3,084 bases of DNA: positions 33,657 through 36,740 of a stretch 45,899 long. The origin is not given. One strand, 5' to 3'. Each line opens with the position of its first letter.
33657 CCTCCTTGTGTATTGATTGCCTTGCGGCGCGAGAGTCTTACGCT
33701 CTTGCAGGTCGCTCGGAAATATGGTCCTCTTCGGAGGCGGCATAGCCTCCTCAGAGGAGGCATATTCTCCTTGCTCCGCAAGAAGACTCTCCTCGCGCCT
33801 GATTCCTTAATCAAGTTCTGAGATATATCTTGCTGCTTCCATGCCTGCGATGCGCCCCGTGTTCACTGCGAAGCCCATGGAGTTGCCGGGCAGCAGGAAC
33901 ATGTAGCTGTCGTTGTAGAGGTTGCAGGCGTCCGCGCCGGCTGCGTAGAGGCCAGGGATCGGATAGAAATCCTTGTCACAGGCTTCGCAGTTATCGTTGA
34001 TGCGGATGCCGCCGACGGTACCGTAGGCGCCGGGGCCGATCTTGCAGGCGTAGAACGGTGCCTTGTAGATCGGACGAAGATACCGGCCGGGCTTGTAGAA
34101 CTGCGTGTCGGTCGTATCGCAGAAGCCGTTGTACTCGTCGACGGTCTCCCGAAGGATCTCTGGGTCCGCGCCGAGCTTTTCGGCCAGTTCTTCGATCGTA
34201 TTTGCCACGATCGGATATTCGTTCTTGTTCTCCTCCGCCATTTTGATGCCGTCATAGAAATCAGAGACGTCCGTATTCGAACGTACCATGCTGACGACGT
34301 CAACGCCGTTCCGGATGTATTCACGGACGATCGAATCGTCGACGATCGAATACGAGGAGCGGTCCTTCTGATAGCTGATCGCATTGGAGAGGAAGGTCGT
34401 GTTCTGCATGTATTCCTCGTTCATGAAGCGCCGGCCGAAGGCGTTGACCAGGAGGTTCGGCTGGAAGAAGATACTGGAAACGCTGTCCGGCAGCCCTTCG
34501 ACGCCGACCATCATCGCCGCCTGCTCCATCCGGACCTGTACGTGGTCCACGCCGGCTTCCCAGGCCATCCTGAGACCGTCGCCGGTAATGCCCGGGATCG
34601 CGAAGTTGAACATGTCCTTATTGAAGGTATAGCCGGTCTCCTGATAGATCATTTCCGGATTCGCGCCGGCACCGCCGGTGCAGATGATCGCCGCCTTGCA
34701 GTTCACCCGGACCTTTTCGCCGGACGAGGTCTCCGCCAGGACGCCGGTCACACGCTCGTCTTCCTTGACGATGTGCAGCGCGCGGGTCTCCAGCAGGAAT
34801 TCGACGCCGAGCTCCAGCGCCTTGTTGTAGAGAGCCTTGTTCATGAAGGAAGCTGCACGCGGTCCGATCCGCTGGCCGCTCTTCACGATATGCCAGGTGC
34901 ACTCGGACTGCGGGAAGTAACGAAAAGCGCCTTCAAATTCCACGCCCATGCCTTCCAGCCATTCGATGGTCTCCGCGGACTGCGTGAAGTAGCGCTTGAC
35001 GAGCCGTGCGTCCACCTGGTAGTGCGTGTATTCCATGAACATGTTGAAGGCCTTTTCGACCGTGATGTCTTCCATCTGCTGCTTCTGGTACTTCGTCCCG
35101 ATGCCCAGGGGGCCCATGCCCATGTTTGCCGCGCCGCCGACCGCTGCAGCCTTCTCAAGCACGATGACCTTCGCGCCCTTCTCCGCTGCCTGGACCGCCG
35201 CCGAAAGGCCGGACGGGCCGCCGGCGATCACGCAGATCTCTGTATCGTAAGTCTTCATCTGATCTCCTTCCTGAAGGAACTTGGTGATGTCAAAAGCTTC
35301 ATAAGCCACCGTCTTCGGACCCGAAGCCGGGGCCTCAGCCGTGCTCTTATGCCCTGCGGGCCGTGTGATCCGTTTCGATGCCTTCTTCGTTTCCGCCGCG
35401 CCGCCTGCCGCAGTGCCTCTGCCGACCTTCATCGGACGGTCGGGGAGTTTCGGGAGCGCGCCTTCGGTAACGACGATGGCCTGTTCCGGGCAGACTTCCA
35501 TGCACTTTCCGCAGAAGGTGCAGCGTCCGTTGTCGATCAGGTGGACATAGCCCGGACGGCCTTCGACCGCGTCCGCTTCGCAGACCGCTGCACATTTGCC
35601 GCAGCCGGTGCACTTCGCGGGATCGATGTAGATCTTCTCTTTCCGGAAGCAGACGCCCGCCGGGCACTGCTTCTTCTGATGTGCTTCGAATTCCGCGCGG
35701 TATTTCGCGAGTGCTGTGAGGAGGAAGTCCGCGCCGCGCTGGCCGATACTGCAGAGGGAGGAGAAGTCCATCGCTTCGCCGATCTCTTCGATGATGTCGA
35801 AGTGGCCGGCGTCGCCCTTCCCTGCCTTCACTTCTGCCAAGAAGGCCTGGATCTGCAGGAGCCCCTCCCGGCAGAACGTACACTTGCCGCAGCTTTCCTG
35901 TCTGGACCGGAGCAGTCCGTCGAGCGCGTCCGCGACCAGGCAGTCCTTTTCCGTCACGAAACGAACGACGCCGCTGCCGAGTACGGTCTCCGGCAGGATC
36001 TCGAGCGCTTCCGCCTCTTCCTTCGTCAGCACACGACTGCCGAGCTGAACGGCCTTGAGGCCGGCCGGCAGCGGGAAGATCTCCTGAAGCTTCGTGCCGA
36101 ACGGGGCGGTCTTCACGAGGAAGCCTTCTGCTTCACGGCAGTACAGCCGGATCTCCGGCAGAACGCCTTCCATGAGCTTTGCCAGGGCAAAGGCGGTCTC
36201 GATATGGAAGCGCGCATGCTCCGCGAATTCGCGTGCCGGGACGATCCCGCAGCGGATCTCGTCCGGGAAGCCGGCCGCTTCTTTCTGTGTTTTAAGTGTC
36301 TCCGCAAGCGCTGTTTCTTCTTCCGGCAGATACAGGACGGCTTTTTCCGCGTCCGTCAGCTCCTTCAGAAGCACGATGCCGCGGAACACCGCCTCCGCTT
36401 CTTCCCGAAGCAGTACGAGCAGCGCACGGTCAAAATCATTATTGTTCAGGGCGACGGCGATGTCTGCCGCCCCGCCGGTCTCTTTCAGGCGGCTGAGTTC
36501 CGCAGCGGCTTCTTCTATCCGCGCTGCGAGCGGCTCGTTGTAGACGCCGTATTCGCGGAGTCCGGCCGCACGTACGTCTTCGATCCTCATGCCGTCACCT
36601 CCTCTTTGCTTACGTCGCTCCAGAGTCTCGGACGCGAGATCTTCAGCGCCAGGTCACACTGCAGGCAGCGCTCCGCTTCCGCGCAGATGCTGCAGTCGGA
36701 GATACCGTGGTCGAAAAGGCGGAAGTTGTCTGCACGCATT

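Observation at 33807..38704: Translationally coupled two-subunit Fe-S flavoprotein with an unusual domain combination, embedded between DgpA-like and DgpBC-like genes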

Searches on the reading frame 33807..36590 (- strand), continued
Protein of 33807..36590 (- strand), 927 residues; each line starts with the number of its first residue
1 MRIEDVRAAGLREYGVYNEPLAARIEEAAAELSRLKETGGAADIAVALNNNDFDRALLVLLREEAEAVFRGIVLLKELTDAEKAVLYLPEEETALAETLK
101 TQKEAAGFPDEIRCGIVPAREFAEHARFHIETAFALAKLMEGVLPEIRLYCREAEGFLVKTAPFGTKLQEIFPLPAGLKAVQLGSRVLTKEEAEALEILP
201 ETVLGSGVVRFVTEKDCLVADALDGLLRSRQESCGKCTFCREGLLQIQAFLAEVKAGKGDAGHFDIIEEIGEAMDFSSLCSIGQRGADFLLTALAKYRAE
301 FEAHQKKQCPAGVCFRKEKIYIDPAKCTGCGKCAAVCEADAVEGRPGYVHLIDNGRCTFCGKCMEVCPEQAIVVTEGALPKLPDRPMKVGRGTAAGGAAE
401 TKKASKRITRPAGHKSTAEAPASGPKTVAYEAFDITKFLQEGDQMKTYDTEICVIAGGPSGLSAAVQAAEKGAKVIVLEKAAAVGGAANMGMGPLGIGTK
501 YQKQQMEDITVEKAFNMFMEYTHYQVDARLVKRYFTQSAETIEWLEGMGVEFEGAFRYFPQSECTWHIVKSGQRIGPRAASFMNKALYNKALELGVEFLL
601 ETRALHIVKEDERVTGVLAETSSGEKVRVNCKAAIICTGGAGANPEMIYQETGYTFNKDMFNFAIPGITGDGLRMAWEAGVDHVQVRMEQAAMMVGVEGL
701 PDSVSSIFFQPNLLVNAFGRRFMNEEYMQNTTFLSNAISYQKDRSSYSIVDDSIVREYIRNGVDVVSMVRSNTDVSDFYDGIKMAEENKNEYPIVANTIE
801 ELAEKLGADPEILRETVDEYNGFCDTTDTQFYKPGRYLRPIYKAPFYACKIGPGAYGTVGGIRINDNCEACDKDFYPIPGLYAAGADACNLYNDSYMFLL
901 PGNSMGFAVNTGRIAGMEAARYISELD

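Call 76: search_protein_families(library=pfam, proteins=[L087:17167-17919:+, L060:9056-9403:+, L075:4529-5005:+], max_evalue=0.001)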
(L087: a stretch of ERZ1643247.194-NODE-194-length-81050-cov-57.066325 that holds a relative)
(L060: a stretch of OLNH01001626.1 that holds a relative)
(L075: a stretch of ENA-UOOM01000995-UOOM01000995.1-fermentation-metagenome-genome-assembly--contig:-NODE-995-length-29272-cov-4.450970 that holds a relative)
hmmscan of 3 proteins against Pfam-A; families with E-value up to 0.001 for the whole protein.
L087:17167-17919:+ (251 aa): 1 family
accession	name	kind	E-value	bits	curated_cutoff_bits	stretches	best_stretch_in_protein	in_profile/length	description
PF18089.7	DAPG_hydrolase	-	4.1e-42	144.7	22.7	2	39-111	2-71/223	DAPG hydrolase PhiG domain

L060:9056-9403:+ (116 aa): 1 family
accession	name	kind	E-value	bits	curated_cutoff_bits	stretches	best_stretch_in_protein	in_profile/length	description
PF18089.7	DAPG_hydrolase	-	2e-07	31.3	22.7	1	59-115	17-69/223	DAPG hydrolase PhiG domain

L075:4529-5005:+ (159 aa): 1 family
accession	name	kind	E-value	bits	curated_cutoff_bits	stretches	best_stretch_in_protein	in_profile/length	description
PF06496.16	DUF1097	-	4.2e-19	69.6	24.6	1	5-147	2-138/142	Protein of unknown function (DUF1097)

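Call 80: search_protein_representatives(protein=window:33807-36590:-)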
Query: 927 residues. Proteins with E-value up to 0.001 (for the whole library): 14754; up to 1e-10: 6361; up to 1e-30: 1273. The best 150 are listed.
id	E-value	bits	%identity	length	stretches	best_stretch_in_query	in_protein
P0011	1.2e-212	725.1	43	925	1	32-925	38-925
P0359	2.6e-203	694.3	65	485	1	447-927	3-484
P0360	6.2e-124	431.6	45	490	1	448-924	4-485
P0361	3.2e-122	426.0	46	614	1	442-924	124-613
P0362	1.4e-120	420.5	45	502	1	445-925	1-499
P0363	1.5e-120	420.5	49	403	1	526-923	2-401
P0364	4.6e-120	418.8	43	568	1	397-918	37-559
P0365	1.2e-119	417.4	46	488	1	445-923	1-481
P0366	3.2e-119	416.0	46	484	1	450-924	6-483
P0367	1.9e-115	403.6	41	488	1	445-925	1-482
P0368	3.6e-112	392.7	45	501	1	449-925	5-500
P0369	2.4e-109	383.3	40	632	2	445-921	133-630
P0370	4.1e-107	376.0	43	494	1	445-926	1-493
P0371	3.6e-104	366.2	38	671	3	449-776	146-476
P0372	4.4e-101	356.0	41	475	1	446-922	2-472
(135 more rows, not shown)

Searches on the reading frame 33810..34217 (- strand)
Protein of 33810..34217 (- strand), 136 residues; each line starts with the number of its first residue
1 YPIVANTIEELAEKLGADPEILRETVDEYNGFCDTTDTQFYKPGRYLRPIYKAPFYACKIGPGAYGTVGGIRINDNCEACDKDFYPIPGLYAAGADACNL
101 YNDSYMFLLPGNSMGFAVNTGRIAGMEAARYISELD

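Call 63: search_solved_structures(query=window:33810-34217:-, max_evalue=0.001, show_alignments=5)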
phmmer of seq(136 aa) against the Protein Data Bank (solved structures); distinct sequences matched with E-value up to 0.001: 23.
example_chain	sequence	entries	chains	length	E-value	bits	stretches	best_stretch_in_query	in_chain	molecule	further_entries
1d4d_A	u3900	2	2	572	1.9e-16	63.8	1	6-132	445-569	FLAVOCYTOCHROME C FUMARATE REDUCTASE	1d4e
1d4c_A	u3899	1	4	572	2.7e-16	63.3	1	6-132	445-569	FLAVOCYTOCHROME C FUMARATE REDUCTASE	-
1qo8_A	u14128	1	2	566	1.2e-15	61.2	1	6-131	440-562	FLAVOCYTOCHROME C3 FUMARATE REDUCTASE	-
1kss_A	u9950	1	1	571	4e-14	56.3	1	5-132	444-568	flavocytochrome c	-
1e39_A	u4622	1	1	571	7.5e-14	55.4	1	5-132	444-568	FUMARATE REDUCTASE FLAVOPROTEIN SUBUNIT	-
1lj1_A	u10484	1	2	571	7.5e-14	55.4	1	5-132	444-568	flavocytochrome c3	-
1m64_A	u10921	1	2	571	7.5e-14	55.4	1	5-132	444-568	flavocytochrome c3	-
1jry_A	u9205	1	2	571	7.5e-14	55.4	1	5-132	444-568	FLAVOCYTOCHROME C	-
2b7r_A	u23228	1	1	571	7.6e-14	55.4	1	5-132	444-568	Fumarate reductase flavoprotein subunit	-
1q9i_A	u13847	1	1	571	7.6e-14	55.4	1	5-132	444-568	flavocytochrome c3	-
1p2h_A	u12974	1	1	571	7.6e-14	55.4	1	5-132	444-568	flavocytochrome c3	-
1jrx_A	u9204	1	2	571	7.6e-14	55.4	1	5-132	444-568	FLAVOCYTOCHROME C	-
2b7s_A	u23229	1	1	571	7.6e-14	55.4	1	5-132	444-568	Fumarate reductase flavoprotein subunit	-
1qjd_A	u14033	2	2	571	7.6e-14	55.4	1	5-132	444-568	FLAVOCYTOCHROME C3 | Fumarate reductase flavoprotein subunit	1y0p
1p2e_A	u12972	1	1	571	7.6e-14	55.4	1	5-132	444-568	flavocytochrome c3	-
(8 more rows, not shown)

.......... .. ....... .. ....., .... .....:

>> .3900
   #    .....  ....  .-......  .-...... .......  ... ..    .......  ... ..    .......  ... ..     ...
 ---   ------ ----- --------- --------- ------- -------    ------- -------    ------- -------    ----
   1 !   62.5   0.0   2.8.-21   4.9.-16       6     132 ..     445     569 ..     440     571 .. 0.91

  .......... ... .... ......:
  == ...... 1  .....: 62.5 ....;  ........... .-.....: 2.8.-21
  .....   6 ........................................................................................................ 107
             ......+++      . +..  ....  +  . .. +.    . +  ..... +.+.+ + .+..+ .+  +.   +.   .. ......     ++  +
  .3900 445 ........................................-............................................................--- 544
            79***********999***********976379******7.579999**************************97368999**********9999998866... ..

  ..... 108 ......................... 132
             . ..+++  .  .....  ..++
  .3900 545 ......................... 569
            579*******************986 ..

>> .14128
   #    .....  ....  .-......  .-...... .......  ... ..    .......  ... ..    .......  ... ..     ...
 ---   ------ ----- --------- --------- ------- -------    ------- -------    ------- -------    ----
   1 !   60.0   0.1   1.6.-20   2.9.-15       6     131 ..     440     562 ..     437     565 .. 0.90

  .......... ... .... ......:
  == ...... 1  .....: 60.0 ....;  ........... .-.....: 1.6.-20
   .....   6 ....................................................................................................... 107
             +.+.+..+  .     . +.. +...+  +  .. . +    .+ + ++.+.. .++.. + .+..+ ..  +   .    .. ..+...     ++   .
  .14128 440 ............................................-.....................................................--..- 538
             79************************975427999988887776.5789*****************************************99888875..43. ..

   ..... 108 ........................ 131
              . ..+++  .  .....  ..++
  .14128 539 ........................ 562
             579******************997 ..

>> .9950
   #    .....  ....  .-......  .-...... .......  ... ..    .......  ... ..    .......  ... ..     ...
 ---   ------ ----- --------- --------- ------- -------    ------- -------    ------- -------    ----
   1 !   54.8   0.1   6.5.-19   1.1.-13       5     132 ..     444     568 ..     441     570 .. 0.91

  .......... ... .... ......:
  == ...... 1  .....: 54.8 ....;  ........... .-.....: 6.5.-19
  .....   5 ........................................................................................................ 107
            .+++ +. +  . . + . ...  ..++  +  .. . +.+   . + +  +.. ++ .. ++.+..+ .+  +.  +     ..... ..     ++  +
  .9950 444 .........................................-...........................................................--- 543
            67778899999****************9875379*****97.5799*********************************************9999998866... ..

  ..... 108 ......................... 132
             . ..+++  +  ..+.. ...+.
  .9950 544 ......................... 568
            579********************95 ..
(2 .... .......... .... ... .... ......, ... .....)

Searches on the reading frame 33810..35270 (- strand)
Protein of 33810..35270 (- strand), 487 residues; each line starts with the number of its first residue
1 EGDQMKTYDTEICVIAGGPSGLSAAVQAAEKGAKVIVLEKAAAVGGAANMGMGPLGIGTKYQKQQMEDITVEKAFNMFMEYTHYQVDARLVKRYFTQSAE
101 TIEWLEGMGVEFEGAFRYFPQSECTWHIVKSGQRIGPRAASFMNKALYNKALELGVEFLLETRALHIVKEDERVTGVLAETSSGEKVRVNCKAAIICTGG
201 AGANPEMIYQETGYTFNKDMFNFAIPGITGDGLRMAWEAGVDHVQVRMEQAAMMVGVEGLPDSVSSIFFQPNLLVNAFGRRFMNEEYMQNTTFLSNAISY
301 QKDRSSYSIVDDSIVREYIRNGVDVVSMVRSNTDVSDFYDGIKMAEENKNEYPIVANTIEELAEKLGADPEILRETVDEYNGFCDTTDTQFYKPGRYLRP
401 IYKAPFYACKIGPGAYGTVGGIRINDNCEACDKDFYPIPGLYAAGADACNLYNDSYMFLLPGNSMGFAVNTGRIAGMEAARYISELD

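Call 60: find_homologous_proteins(query=window:33810-35270:-, max_evalue=1e-20)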
Query window:33810-35270:- (487 aa): 3912 proteins with E <= 1e-20 among 8000 candidates; the best 120 are listed.
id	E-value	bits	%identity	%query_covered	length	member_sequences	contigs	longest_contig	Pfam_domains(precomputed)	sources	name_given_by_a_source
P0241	3.7e-292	987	88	99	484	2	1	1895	PF01946.24,PF01266.31,PF13450.13,PF00890.31,PF07992.21,PF03486.21,PF01494.26,PF12831.14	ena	-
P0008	1.3e-290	982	87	99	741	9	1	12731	PF14697.12,PF07992.21,PF12837.13,PF03486.21,PF13484.12,PF12838.13,PF13459.12,PF01494.26,PF12831.14,PF01946.24,PF01266.31,PF10589.15,PF12797.13,PF00890.31,PF00037.33,PF13237.12,PF13187.12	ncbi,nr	ncbi:MAG: FAD-dependent oxidoreductase, partial [Lachnospiraceae bacterium]|nr:FAD-dependent oxidore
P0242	9.7e-285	963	88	97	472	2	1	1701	PF01266.31,PF13450.13,PF00890.31,PF07992.21,PF03486.21,PF12831.14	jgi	jgi:fumarate reductase flavoprotein subunit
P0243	1.8e-248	843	75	99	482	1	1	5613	PF01266.31,PF13450.13,PF00890.31,PF07992.21,PF03486.21,PF01494.26,PF12831.14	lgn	-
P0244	1.1e-243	828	74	99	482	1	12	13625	PF01946.24,PF01266.31,PF13450.13,PF00890.31,PF07992.21,PF03486.21,PF12831.14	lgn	-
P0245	1.6e-243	827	74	99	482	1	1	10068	PF01946.24,PF01266.31,PF13450.13,PF00890.31,PF07992.21,PF03486.21,PF12831.14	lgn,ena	-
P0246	2.5e-243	826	74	99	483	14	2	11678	PF01266.31,PF13450.13,PF00890.31,PF07992.21,PF03486.21,PF01494.26,PF12831.14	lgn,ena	-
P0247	2.7e-243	826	75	98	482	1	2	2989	PF01946.24,PF01266.31,PF13450.13,PF00890.31,PF07992.21,PF03486.21,PF12831.14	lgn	-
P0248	2.8e-243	826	74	98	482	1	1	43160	PF01266.31,PF13450.13,PF00890.31,PF07992.21,PF03486.21,PF12831.14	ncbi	-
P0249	1.5e-242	824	74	99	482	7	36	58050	PF01266.31,PF00890.31,PF07992.21,PF03486.21,PF12831.14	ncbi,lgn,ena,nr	ncbi:MAG: FAD-dependent oxidoreductase [Lachnospiraceae bacterium]|nr:FAD-dependent oxidoreductase [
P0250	3.6e-242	823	74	99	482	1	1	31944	PF01946.24,PF01266.31,PF00890.31,PF07992.21,PF03486.21,PF01494.26,PF12831.14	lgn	-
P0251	3.9e-242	822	74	99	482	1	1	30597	PF01266.31,PF13450.13,PF00890.31,PF07992.21,PF03486.21,PF12831.14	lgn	-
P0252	6.3e-241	818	74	99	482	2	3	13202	PF01266.31,PF13450.13,PF00890.31,PF07992.21,PF03486.21,PF12831.14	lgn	-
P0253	9.1e-240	815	73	99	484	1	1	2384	PF01266.31,PF13450.13,PF00890.31,PF07992.21,PF03486.21,PF12831.14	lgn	-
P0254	2.4e-239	813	74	99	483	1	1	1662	PF01266.31,PF00890.31,PF07992.21,PF03486.21,PF01494.26,PF12831.14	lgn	-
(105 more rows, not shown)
